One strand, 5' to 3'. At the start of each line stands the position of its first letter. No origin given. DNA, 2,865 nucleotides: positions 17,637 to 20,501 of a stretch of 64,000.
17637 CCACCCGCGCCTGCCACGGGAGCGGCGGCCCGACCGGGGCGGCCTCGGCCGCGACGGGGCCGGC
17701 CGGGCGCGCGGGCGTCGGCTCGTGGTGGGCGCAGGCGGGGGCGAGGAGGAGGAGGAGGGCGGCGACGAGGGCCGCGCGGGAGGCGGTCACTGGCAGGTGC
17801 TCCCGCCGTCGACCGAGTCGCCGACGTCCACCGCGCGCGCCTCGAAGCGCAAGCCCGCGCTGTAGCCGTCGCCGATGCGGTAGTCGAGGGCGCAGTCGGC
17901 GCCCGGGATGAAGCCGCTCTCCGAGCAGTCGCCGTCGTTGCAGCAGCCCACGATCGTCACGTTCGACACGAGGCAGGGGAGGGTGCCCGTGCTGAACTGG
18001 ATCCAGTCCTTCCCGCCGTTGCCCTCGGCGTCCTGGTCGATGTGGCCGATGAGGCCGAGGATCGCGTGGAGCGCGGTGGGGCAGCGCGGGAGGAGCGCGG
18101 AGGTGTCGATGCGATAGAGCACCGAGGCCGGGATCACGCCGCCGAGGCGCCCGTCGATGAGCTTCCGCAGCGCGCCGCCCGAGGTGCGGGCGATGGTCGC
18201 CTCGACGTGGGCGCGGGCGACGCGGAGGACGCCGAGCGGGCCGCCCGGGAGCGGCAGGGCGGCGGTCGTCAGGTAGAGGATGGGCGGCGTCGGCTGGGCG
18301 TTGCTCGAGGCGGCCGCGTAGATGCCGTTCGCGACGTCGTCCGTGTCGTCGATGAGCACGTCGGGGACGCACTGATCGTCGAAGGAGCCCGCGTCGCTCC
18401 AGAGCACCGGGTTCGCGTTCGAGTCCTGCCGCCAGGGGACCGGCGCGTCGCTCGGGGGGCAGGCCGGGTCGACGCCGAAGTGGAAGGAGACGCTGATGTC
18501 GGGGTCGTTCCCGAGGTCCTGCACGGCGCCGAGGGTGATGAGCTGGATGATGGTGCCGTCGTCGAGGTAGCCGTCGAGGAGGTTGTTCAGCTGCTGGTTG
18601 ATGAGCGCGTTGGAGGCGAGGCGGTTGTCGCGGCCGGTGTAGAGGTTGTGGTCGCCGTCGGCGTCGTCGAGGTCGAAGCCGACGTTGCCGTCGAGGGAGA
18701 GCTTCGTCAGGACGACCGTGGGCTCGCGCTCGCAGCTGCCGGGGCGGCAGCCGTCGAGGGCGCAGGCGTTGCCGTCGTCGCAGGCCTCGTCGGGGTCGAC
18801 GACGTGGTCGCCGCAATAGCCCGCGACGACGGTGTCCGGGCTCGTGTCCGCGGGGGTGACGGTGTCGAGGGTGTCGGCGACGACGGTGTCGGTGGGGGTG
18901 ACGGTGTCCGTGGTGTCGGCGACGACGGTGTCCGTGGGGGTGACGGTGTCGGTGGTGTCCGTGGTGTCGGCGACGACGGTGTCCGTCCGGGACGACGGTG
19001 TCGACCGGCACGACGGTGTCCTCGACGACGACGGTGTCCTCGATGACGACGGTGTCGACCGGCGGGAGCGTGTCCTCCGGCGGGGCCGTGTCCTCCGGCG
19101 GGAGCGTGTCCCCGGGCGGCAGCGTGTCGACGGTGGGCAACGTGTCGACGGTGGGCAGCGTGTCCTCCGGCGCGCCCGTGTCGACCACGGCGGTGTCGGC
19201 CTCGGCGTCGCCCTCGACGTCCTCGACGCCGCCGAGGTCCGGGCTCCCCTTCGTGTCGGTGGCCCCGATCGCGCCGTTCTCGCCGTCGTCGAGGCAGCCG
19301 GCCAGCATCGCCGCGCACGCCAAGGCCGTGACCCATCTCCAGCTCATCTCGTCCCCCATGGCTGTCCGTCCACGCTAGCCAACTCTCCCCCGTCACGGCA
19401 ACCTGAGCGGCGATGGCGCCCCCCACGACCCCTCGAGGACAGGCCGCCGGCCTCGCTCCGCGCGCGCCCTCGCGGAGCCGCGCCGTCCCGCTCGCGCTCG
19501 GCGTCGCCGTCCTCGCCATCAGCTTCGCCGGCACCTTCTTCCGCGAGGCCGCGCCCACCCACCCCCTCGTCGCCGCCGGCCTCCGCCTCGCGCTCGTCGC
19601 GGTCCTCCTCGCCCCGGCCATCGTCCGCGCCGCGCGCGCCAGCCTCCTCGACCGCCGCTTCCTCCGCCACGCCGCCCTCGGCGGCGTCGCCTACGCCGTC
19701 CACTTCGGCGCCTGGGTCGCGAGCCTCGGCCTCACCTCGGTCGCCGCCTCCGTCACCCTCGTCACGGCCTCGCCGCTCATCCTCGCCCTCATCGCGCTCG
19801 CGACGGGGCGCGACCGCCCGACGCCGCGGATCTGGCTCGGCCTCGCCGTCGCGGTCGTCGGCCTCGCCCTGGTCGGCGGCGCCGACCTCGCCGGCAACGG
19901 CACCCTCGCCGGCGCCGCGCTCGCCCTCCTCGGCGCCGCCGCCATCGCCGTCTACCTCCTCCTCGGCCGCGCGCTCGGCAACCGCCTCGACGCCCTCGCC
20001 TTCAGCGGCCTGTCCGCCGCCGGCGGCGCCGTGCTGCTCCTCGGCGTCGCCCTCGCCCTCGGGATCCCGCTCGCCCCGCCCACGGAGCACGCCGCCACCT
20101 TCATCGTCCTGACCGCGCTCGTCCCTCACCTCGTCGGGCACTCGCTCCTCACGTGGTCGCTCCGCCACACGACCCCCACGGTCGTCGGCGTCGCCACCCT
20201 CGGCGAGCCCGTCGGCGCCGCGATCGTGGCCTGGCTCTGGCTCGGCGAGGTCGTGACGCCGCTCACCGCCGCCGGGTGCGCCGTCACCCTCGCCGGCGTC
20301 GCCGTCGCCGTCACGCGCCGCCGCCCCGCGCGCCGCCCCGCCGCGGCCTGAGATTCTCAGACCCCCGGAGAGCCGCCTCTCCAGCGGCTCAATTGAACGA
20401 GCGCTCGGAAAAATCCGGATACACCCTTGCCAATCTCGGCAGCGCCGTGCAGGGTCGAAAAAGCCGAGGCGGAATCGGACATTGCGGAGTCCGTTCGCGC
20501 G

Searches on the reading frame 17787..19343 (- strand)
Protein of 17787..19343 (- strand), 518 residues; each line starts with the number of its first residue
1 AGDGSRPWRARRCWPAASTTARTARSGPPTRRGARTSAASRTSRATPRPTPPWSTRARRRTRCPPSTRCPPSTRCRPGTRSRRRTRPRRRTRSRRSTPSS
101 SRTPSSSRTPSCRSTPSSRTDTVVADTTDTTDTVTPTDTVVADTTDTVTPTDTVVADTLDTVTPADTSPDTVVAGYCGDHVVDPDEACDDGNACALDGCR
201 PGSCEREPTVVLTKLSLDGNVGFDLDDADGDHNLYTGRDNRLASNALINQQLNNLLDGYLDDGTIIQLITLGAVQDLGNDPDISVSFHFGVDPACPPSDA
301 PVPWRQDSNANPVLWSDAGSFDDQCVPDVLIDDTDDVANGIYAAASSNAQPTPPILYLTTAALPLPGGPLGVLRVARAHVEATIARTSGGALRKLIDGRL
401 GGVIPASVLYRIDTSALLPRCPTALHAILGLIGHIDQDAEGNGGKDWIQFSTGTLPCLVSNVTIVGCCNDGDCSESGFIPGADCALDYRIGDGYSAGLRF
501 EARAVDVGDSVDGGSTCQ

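Call 42: search_protein_families(library=pfam, proteins=[window:17787-19343:-], max_evalue=0.001)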
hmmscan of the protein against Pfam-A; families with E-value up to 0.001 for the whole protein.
window:17787-19343:- (518 aa): 1 family
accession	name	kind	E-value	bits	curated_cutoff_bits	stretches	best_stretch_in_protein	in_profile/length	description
PF13948.11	DUF4215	-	0.00097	19.8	27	0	176-200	20-44/47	Domain of unknown function (DUF4215)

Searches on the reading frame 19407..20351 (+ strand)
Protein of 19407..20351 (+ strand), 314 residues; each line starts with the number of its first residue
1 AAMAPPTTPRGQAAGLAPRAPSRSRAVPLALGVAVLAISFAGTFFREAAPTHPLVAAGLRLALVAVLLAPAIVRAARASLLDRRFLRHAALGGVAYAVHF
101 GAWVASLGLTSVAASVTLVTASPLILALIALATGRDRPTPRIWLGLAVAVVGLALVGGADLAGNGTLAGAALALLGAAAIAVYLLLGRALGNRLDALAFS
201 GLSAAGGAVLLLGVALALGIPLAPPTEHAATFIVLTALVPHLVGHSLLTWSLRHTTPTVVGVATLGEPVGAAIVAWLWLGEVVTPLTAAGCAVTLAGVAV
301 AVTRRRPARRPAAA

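Call 42: search_protein_families(library=pfam, proteins=[window:19407-20351:+], max_evalue=0.001)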
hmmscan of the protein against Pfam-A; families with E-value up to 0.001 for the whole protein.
window:19407-20351:+ (314 aa): 1 family
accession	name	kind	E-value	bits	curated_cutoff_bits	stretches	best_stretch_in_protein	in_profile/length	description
PF00892.27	EamA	-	4e-24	85.9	28.2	2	168-302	2-134/135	EamA-like transporter family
